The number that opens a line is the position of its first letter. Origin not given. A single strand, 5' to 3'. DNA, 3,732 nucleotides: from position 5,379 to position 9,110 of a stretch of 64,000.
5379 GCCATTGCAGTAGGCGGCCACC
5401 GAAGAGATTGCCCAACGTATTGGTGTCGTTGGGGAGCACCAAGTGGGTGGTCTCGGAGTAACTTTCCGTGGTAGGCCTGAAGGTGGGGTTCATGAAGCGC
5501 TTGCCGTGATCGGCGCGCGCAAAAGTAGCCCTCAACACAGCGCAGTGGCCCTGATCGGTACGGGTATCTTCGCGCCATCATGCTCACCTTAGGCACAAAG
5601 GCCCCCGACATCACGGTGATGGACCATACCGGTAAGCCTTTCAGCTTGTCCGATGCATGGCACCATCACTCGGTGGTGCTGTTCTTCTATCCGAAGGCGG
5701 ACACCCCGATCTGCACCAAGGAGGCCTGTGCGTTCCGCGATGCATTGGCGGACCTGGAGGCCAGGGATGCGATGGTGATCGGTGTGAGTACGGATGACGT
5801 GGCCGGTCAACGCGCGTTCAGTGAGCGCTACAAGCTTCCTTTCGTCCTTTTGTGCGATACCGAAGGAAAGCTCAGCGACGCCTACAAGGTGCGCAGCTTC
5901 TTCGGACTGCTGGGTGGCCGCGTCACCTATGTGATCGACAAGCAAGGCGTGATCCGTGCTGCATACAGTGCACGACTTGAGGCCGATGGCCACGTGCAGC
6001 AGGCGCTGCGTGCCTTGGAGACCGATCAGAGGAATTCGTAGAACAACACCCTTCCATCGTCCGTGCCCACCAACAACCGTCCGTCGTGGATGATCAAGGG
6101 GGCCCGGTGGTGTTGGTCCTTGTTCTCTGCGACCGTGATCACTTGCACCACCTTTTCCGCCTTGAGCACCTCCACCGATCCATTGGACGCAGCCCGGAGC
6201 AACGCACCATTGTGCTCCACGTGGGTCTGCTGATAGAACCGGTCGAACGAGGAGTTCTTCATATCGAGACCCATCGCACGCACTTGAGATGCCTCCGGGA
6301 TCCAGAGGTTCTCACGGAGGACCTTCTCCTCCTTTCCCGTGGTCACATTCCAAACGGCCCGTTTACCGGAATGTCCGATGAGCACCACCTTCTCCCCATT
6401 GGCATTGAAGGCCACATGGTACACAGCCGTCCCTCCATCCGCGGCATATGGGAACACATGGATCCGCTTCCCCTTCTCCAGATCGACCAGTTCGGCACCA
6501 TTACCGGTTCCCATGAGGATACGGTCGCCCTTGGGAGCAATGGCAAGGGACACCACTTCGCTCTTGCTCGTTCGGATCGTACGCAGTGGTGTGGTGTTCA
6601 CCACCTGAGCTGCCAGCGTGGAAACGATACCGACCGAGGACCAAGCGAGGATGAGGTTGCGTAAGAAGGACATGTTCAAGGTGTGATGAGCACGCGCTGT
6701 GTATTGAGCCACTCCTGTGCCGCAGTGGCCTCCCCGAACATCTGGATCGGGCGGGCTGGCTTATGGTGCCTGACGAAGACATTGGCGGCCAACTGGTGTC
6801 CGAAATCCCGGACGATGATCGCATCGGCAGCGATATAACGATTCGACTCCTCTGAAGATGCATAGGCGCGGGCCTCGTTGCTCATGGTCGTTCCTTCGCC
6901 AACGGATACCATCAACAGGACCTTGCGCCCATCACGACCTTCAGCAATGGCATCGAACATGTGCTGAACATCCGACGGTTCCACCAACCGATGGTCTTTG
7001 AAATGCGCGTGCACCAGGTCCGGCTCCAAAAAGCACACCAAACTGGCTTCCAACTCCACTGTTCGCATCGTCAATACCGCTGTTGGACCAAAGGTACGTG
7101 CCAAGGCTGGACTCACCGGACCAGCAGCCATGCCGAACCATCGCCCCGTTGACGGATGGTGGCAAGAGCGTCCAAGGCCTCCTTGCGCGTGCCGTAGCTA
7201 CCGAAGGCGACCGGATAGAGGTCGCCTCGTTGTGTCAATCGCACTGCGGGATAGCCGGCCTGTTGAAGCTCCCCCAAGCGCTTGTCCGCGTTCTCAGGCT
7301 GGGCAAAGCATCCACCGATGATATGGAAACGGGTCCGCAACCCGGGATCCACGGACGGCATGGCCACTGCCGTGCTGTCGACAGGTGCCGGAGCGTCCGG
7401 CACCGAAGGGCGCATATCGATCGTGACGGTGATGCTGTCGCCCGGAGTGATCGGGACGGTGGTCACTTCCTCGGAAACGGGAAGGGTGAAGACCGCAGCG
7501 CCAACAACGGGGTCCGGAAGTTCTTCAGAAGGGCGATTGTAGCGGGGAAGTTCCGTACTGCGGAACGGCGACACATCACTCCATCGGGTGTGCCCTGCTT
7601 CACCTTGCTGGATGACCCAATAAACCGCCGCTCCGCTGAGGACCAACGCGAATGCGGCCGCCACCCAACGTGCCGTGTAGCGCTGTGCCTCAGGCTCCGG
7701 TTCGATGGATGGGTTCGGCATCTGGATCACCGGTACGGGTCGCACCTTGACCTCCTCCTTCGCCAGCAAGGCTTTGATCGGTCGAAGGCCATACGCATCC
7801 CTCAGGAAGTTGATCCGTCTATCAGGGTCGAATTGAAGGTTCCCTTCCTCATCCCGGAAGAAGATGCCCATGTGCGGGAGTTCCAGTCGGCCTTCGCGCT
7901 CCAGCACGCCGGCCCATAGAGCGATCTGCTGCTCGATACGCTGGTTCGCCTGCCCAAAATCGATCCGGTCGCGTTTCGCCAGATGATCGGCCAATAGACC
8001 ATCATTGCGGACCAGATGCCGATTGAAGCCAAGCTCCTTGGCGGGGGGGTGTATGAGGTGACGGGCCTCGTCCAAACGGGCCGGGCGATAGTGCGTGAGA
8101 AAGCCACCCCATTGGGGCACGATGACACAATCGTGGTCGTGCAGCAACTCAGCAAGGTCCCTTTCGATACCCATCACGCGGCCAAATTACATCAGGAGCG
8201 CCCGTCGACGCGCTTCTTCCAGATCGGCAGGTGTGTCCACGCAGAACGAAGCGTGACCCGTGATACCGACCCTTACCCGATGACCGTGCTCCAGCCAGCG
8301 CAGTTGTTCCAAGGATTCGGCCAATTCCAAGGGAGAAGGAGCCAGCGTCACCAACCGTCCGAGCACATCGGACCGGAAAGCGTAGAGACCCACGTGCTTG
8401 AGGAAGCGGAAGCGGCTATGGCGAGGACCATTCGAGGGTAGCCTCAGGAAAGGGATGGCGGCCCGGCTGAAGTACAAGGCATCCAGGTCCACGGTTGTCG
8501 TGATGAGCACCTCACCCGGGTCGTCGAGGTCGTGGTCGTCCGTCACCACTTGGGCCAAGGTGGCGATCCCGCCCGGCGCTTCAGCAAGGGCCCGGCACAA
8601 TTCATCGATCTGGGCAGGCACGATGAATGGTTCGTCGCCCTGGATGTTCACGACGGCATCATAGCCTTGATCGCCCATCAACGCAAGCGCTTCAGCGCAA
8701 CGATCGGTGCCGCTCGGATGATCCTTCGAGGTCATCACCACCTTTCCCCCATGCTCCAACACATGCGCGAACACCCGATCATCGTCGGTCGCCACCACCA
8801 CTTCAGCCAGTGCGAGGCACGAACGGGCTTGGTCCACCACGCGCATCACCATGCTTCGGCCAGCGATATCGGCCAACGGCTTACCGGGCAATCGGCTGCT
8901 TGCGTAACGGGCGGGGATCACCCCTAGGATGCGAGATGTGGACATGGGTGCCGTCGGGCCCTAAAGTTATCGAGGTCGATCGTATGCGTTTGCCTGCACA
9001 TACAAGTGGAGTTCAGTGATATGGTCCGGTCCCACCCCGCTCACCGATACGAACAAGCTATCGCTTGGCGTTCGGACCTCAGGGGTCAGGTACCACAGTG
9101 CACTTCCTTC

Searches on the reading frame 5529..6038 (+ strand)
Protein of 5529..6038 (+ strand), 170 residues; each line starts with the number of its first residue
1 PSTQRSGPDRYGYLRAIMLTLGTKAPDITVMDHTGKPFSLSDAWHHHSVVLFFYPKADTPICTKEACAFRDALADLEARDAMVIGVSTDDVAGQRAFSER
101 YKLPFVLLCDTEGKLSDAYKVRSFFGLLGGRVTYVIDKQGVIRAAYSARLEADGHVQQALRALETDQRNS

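Call 27: search_protein_families(library=pfam, proteins=[window:5529-6038:+], max_evalue=0.001)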
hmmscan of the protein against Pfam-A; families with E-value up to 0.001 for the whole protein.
window:5529-6038:+ (170 aa): 2 families
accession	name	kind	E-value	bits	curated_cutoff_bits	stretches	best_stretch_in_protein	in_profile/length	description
PF00578.27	AhpC-TSA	-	7e-35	120.1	26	1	22-144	2-123/124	AhpC/TSA family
PF08534.16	Redoxin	-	1.2e-21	77.5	26.6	1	22-148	3-134/148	Redoxin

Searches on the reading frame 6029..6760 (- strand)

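Call 27: search_protein_families(library=pfam, proteins=[window:6029-6760:-], max_evalue=0.001)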
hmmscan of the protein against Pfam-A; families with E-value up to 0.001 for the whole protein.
window:6029-6760:- (244 aa): 8 families
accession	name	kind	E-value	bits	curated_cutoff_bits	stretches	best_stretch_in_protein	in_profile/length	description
PF23414.1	Beta-prop_EML_2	-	1.6e-06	28.2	90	0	59-142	32-113/266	Echinoderm microtubule-associated protein second beta-propeller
PF25174.1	Beta-prop_THOC3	-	4.6e-06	26.3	305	1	57-149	80-168/272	THOC3 beta-propeller domain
PF25172.1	Beta-prop_WDR3_2nd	-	2.8e-05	23.9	140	0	47-154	18-124/293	WDR3 second beta-propeller domain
PF12894.13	ANAPC4_WD40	-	6.2e-05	23.6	22.9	0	63-109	35-82/91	Anaphase-promoting complex subunit 4 WD40 domain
PF25171.1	Beta-prop_WDR36-Utp21_1st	-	7.3e-05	22.7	80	1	52-150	136-233/266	WDR36/Utp21 first beta-propeller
PF24814.1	WD40_Prp19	-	0.00011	21.8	320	0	57-147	82-172/281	Prp19 WD40 domain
PF23410.3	Beta-prop_VPS8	-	0.00027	20.5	28.9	0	64-131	64-132/358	Vps8 beta-propeller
PF23775.1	Beta-prop_RIG_2nd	-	0.00031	20.7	80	0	111-148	215-253/278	RIG second beta-propeller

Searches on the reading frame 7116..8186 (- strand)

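Call 27: search_protein_families(library=pfam, proteins=[window:7116-8186:-], max_evalue=0.001)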
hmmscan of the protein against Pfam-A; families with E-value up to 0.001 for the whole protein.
window:7116-8186:- (357 aa): 3 families
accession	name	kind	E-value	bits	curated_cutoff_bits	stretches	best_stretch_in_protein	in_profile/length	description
PF18174.6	HU-CCDC81_bac_1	-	2.4e-21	75.8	26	1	7-62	4-59/59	CCDC81-like prokaryotic HU domain 1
PF18175.6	HU-CCDC81_bac_2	-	9.1e-18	64.4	35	1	63-132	1-70/70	CCDC81-like prokaryotic HU domain 2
PF05036.18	SPOR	-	1.6e-10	41.6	21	1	287-354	5-74/76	SPOR domain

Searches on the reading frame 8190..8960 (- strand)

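Call 28: search_protein_families(library=pfam, proteins=[window:8190-8960:-], max_evalue=0.001)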
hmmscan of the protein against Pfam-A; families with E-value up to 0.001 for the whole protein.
window:8190-8960:- (257 aa): 2 families
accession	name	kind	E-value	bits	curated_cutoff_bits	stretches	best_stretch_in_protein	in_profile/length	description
PF02348.25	CTP_transf_3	-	4.1e-50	171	22.6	1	13-227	2-215/217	Cytidylyltransferase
PF12804.13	NTP_transf_3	-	2e-10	41.5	27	1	22-136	10-122/160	MobA-like NTP transferase domain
